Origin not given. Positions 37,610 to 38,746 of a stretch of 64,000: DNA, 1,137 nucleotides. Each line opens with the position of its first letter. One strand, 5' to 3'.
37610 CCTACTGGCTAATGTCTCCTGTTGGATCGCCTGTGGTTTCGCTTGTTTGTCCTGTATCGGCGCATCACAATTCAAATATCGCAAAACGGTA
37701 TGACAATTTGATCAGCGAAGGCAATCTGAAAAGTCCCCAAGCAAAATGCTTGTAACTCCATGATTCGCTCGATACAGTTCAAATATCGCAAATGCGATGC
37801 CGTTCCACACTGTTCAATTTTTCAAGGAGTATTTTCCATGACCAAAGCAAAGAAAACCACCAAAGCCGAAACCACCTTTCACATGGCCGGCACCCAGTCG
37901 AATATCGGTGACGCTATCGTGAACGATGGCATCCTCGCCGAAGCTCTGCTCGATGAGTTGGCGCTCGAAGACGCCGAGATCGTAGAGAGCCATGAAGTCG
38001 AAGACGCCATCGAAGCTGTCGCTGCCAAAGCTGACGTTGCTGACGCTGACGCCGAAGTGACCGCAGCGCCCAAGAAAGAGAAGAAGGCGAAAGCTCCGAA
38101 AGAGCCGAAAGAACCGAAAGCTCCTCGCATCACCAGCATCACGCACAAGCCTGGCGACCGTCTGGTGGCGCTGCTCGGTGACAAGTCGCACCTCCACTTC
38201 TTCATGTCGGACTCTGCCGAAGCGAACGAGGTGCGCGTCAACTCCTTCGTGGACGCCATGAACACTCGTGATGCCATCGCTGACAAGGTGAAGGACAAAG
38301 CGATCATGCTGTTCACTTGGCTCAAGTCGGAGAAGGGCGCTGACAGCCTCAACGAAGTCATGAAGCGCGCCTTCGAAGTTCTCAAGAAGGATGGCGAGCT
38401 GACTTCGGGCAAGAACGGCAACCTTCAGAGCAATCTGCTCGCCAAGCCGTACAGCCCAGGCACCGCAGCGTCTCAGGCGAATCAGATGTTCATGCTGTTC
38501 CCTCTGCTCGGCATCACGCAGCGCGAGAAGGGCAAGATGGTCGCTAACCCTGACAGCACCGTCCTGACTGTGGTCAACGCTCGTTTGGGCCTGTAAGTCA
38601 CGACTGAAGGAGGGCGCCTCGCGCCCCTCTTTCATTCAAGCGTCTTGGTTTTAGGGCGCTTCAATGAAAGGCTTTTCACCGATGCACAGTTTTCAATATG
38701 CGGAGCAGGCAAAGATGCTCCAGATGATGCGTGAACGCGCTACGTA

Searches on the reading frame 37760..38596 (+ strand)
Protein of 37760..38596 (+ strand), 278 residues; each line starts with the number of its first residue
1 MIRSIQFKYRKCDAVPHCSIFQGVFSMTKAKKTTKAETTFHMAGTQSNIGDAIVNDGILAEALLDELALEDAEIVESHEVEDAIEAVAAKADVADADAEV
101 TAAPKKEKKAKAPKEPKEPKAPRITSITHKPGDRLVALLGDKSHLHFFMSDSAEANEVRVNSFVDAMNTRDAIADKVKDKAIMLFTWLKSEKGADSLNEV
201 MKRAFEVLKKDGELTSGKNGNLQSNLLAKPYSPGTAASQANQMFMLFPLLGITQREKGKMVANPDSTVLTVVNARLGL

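Call 11: search_protein_families(library=phrogs, proteins=[window:37760-38596:+])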
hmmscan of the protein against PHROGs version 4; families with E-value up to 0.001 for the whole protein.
window:37760-38596:+ (278 aa): 2 families
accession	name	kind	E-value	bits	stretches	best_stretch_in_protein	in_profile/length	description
phrog_3932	-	unknown function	5.5e-42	145.3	1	63-276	84-305/310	-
phrog_5235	-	unknown function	1.1e-14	55.8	1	71-269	88-264/274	-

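Call 21: search_protein_families(library=pfam, proteins=[window:37760-38596:+], max_evalue=0.01)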
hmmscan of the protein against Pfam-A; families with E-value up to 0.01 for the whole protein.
window:37760-38596:+ (278 aa): 0 families

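Call 77: find_homologous_proteins(query=window:37838-38596:+)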
Query window:37838-38596:+ (252 aa): 249 proteins with E <= 0.001 among 2352 candidates; the best 120 are listed.
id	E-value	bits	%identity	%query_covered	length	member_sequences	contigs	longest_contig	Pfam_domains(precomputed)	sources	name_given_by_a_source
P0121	1.0e-154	531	100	100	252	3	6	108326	-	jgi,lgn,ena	-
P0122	3.7e-114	398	77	98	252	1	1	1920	-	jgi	jgi:hypothetical protein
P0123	1.5e-109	383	74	100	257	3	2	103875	-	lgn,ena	-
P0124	6.6e-105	368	71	100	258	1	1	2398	-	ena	-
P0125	1.9e-84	301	79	62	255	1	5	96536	-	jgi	jgi:hypothetical protein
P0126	1.3e-79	285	54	98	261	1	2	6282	-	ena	-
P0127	8.9e-79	283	61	90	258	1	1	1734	-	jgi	jgi:hypothetical protein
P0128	1.2e-78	282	76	63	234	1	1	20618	-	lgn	-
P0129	3.7e-78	280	60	99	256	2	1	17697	-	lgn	-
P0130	5.0e-78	280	74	63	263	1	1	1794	-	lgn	-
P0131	1.1e-77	279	61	99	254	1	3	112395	-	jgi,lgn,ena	-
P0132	1.4e-73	265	55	98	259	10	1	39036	-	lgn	-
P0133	1.8e-73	265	50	99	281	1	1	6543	-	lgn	-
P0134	2.8e-73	265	49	99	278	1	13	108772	-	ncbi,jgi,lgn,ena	-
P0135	5.6e-73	264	53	100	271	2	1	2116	-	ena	-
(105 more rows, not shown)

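Call 88: predict_structure(alignment_id=A2)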
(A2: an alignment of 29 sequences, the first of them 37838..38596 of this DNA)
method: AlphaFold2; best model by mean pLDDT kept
length: 252 residues; sequences in the alignment: 29
mean_pLDDT: 75.7   pTM: 0.60
mean pLDDT of the five models: 75.7, 74.8, 74.8, 73.8, 73.0
residues with pLDDT >= 90: 133; 70-90: 19; 50-70: 43; < 50: 57
segments of 3 or more residues with pLDDT < 50: 1-3, 17-28, 47-85
pLDDT, mean of each block of 10 residues (from residue 1): 50 45 45 63 51 38 37 41 54 62 85 90 94 96 95 96 93 96 95 93 92 96 96 93 95 90
secondary structure, 60 per line:
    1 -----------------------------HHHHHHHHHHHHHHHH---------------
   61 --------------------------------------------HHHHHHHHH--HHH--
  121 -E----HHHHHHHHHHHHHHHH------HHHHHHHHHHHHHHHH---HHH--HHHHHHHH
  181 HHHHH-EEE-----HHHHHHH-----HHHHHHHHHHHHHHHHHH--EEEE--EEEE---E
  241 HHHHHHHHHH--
elements in order: H30-45 H105-113 H127-142 H149-164 H173-185 E187-189 H195-201 H207-224 E227-230 E233-236 H241-250
